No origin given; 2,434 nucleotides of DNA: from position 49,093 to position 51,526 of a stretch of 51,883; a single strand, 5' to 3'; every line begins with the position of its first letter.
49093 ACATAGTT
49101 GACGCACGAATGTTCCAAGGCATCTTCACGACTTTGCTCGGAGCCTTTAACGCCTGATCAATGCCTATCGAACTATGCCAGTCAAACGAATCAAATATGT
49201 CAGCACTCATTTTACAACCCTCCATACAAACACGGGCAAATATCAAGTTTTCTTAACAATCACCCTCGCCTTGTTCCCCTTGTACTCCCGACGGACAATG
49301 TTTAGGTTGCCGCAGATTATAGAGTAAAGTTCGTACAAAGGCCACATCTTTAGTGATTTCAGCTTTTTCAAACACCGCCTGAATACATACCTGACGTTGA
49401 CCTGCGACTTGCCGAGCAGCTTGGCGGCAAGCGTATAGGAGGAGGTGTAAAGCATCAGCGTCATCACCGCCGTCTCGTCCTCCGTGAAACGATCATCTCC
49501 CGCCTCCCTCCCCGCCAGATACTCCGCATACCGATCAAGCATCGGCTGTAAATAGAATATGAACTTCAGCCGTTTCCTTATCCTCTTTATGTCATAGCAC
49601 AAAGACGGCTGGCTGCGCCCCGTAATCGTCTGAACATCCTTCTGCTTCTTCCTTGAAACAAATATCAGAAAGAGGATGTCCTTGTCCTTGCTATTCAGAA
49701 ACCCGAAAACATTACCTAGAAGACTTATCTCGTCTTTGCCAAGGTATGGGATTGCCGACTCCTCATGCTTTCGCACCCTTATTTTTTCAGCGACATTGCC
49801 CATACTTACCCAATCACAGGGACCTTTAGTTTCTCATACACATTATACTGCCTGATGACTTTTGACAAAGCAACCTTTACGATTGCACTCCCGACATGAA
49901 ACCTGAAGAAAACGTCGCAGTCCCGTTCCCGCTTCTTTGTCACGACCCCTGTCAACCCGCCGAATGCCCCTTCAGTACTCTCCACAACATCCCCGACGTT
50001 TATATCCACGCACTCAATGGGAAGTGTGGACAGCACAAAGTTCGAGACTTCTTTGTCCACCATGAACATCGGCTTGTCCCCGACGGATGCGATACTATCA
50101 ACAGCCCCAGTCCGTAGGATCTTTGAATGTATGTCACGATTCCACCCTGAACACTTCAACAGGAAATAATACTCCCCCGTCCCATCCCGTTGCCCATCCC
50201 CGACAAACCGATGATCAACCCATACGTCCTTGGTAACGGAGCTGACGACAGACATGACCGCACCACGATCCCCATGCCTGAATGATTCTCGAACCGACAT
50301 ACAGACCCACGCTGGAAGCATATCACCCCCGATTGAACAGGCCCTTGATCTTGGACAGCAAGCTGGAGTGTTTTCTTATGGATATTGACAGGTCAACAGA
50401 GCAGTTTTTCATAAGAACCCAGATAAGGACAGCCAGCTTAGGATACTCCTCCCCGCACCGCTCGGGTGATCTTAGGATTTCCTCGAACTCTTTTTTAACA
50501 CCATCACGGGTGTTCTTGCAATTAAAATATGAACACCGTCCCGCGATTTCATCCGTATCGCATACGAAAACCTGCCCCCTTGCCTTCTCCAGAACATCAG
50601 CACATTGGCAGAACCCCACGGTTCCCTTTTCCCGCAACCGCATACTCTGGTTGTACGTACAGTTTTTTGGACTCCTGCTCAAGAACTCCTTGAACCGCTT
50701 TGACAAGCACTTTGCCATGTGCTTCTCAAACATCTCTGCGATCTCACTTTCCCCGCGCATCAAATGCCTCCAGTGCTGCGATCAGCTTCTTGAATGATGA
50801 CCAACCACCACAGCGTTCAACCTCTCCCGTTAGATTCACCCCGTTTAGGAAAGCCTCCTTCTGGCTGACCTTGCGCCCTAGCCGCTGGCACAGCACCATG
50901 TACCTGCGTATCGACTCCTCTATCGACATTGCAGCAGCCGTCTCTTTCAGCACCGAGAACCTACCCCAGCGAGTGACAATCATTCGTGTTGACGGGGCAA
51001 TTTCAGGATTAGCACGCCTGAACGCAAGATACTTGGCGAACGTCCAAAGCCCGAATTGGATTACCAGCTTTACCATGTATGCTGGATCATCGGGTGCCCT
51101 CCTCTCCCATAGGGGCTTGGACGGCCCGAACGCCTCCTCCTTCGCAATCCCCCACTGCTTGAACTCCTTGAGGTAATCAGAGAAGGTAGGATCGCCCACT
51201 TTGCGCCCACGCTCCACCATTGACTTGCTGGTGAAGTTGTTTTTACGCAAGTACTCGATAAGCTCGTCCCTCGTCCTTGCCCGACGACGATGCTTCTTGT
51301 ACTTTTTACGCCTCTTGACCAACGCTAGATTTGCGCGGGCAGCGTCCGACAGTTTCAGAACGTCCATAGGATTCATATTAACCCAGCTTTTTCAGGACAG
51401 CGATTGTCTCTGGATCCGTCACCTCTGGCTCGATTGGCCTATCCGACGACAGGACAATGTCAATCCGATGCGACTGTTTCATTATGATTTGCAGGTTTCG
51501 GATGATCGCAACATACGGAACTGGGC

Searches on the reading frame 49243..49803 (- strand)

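Call 14: search_protein_families(library=phrogs, proteins=[window:49243-49803:-], max_evalue=0.001)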
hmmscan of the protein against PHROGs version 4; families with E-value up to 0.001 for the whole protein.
window:49243-49803:- (186 aa): 1 family
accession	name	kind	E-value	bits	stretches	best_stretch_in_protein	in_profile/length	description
phrog_13787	-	unknown function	0.00074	20.7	0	105-150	121-166/172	-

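Call 84: search_protein_families(library=pfam, proteins=[window:49243-49803:-], max_evalue=0.01)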
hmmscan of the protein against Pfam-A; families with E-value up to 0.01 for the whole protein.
window:49243-49803:- (186 aa): 1 family
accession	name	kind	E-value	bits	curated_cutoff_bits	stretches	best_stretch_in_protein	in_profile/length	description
PF08281.18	Sigma70_r4_2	-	0.002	18.2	25.7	0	36-79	11-54/54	Sigma-70, region 4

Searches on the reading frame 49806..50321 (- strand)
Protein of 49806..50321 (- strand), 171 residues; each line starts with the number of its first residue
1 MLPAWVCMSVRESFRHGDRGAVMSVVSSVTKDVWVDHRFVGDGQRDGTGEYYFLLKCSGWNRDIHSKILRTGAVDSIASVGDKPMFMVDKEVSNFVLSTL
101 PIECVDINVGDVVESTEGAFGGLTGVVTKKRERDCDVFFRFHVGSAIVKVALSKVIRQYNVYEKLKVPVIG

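Call 14: search_protein_families(library=phrogs, proteins=[window:49806-50321:-], max_evalue=0.001)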
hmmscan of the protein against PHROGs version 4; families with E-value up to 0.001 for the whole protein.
window:49806-50321:- (171 aa): 0 families

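Call 84: search_protein_families(library=pfam, proteins=[window:49806-50321:-], max_evalue=0.01)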
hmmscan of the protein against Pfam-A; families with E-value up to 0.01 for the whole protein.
window:49806-50321:- (171 aa): 1 family
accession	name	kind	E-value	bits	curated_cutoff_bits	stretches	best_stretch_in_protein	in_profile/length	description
PF21783.3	YNCE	-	0.0056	16.5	27.1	1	63-162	232-325/339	YNCE-like beta-propeller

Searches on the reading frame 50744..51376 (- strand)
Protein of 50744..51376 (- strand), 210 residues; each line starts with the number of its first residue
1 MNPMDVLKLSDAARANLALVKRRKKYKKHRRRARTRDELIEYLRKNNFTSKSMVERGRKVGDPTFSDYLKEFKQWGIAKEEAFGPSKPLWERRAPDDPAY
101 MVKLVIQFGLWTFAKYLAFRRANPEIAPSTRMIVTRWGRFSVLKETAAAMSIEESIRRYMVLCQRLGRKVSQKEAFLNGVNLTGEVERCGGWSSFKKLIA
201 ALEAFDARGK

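Call 14: search_protein_families(library=phrogs, proteins=[window:50744-51376:-], max_evalue=0.001)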
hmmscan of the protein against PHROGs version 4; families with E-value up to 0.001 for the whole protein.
window:50744-51376:- (210 aa): 0 families

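Call 31: find_encoding_contigs(protein=window:50747-51376:-, flank=10000, max_places=10)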
Protein window:50747-51376:- (210 aa): no gene with exactly this product is on record in the collection.

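Call 84: search_protein_families(library=pfam, proteins=[window:50744-51376:-], max_evalue=0.01)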
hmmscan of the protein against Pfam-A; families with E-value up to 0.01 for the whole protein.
window:50744-51376:- (210 aa): 0 families
